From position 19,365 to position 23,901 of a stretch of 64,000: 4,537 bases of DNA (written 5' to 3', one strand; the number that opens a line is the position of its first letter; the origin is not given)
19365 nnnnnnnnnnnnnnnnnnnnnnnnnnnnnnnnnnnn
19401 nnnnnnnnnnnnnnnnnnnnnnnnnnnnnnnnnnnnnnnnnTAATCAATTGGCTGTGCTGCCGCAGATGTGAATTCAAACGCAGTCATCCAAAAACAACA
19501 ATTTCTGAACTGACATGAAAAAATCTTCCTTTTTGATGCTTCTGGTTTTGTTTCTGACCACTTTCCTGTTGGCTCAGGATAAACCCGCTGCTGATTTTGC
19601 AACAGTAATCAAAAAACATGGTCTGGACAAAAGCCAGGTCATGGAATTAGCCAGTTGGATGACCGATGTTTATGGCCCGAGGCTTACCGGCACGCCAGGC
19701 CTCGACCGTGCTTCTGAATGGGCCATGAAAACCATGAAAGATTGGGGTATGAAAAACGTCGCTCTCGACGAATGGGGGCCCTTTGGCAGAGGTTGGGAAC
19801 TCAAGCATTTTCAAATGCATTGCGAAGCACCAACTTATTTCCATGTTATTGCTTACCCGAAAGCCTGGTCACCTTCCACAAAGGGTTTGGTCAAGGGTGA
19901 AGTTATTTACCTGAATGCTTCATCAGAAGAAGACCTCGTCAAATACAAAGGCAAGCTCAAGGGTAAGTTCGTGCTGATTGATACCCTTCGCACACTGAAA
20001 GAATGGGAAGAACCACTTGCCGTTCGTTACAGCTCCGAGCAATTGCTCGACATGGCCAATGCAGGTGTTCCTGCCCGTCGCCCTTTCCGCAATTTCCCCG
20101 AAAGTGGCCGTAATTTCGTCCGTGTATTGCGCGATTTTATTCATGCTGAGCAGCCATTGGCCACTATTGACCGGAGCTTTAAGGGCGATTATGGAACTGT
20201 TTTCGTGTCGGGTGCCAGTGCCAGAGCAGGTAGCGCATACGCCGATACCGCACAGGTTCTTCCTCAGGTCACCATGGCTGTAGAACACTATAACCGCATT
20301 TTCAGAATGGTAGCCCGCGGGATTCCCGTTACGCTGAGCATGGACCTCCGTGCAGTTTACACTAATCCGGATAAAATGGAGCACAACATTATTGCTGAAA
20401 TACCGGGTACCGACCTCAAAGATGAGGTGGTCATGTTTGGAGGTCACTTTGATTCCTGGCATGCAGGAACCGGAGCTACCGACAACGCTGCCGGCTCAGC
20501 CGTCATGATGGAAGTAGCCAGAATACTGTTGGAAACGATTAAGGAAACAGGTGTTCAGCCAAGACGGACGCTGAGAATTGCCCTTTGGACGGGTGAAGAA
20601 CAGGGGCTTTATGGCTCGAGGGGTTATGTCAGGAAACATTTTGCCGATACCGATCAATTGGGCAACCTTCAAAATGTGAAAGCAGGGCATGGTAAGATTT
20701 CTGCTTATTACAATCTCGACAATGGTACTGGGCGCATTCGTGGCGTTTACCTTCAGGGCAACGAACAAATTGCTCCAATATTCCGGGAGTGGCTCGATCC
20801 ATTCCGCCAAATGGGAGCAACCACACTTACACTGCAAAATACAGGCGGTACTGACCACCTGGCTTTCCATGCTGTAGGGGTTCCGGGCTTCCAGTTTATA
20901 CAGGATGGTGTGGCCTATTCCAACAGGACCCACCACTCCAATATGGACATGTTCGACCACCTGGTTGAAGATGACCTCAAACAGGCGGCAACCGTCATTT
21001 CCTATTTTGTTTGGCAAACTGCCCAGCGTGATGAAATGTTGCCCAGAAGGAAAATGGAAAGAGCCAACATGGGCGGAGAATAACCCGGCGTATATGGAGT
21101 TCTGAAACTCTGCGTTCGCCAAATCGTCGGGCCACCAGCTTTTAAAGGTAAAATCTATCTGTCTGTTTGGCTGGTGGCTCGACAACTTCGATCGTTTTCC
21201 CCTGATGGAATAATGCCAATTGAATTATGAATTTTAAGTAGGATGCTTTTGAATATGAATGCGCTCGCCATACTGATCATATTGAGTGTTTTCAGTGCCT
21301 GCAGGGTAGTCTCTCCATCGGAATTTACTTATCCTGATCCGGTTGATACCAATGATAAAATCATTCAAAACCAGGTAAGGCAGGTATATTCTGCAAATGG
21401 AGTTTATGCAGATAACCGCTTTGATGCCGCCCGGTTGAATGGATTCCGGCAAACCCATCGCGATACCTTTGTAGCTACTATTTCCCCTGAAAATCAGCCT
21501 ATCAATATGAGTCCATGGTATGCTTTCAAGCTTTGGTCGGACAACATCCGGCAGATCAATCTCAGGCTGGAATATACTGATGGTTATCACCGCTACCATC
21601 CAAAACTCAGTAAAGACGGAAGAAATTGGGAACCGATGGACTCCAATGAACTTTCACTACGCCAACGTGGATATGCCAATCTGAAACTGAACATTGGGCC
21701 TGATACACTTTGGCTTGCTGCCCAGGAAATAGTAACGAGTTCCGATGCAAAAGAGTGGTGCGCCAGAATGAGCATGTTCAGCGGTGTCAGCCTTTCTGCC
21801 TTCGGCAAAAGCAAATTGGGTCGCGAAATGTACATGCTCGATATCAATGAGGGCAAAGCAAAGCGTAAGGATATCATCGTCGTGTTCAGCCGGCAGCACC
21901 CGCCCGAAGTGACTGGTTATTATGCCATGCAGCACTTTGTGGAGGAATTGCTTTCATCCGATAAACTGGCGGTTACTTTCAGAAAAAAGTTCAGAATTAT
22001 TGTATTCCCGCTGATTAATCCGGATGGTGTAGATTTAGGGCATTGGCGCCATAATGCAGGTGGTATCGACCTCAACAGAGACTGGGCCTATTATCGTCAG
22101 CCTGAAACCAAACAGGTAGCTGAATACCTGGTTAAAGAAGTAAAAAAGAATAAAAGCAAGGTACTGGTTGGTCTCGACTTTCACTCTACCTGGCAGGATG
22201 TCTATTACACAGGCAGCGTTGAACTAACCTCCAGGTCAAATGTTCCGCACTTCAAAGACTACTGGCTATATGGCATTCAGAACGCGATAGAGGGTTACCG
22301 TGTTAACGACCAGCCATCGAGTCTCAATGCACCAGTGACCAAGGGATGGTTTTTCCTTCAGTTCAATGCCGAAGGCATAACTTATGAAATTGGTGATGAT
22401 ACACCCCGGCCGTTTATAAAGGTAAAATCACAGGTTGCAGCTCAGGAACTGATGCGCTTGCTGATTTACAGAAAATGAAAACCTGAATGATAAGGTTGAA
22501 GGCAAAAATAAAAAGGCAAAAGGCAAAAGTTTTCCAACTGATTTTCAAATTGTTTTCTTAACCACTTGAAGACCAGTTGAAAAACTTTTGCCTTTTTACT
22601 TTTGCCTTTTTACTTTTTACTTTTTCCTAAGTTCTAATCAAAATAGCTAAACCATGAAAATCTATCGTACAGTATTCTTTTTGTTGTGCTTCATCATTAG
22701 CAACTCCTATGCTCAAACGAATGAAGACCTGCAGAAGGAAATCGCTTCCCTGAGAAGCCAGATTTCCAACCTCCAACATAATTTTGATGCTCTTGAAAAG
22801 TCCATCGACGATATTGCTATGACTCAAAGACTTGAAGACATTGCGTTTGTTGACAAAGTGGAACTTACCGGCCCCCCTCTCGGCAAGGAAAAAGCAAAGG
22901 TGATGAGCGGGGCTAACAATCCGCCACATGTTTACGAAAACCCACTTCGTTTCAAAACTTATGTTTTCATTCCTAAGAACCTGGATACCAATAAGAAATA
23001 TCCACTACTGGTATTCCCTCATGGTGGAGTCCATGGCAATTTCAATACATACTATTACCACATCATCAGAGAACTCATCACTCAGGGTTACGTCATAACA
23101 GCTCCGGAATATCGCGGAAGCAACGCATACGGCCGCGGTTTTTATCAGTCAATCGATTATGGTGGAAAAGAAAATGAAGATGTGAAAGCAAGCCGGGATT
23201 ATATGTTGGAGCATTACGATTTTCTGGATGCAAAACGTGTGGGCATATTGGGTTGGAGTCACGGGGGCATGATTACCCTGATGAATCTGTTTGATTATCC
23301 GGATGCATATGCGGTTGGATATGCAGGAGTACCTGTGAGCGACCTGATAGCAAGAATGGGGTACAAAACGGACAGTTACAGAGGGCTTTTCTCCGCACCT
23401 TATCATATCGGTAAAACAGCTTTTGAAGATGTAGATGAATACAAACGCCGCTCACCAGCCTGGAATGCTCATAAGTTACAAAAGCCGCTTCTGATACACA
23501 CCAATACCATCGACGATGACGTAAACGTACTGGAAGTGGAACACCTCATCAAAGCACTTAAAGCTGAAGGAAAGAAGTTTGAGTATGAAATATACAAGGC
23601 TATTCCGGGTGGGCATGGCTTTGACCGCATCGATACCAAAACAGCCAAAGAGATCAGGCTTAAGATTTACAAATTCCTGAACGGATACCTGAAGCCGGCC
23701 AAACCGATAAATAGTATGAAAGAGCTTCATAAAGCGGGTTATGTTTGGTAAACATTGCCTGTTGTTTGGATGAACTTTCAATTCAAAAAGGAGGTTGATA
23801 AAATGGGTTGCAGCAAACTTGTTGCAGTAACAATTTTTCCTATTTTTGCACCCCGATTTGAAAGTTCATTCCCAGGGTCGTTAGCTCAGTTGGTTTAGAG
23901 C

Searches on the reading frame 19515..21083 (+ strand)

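Call 38: search_protein_families(library=pfam, proteins=[window:19515-21083:+], max_evalue=0.00001)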
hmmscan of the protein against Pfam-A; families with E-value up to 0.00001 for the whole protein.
window:19515-21083:+ (522 aa): 1 family
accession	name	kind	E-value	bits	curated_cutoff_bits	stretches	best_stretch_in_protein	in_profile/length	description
PF04389.22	Peptidase_M28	-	7.9e-35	120.8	21.3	1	291-499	1-193/193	Peptidase family M28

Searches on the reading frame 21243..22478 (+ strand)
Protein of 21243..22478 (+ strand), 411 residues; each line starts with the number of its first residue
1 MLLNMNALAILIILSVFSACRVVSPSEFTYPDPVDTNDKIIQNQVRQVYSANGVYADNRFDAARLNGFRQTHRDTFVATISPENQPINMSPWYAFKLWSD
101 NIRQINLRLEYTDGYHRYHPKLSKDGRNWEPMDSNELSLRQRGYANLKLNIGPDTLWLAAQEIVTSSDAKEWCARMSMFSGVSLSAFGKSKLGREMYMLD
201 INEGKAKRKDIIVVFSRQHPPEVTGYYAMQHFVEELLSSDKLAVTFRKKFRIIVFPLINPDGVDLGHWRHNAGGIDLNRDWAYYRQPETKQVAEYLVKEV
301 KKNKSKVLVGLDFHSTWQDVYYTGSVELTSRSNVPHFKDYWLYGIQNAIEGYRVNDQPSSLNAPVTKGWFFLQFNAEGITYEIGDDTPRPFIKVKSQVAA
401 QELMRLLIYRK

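Call 38: search_protein_families(library=pfam, proteins=[window:21243-22478:+], max_evalue=0.00001)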
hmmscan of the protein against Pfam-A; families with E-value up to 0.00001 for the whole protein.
window:21243-22478:+ (411 aa): 1 family
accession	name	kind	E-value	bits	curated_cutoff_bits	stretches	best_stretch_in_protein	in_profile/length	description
PF00246.29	Peptidase_M14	-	6e-22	79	21.6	1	182-295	16-168/286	Zinc carboxypeptidase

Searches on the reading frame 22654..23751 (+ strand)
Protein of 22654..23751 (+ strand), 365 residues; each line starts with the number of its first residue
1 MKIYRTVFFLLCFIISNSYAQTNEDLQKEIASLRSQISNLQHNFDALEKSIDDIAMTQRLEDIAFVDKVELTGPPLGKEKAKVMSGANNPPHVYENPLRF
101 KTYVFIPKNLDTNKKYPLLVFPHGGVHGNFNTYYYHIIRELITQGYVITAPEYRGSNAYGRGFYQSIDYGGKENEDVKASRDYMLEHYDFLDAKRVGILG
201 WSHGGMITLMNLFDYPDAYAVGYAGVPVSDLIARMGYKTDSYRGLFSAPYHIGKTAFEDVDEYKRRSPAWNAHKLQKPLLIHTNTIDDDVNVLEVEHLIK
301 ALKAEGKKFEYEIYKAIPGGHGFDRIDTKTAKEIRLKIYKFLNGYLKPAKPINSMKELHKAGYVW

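Call 38: search_protein_families(library=pfam, proteins=[window:22654-23751:+], max_evalue=0.00001)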
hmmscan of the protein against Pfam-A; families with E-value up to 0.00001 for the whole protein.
window:22654-23751:+ (365 aa): 4 families
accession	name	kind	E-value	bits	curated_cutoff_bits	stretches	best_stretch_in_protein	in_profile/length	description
PF00326.27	Peptidase_S9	-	3.8e-33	115.2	22.6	1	141-347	10-211/213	Prolyl oligopeptidase family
PF01738.24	DLH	-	9.9e-08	32.3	21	1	100-326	1-191/217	Dienelactone hydrolase family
PF03403.19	PAF-AH_p_II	-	1.4e-07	30.8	20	1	108-159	92-141/372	Platelet-activating factor acetylhydrolase, isoform II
PF20434.5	BD-FAE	-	2.1e-07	31.1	26.8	0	111-210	8-105/215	BD-FAE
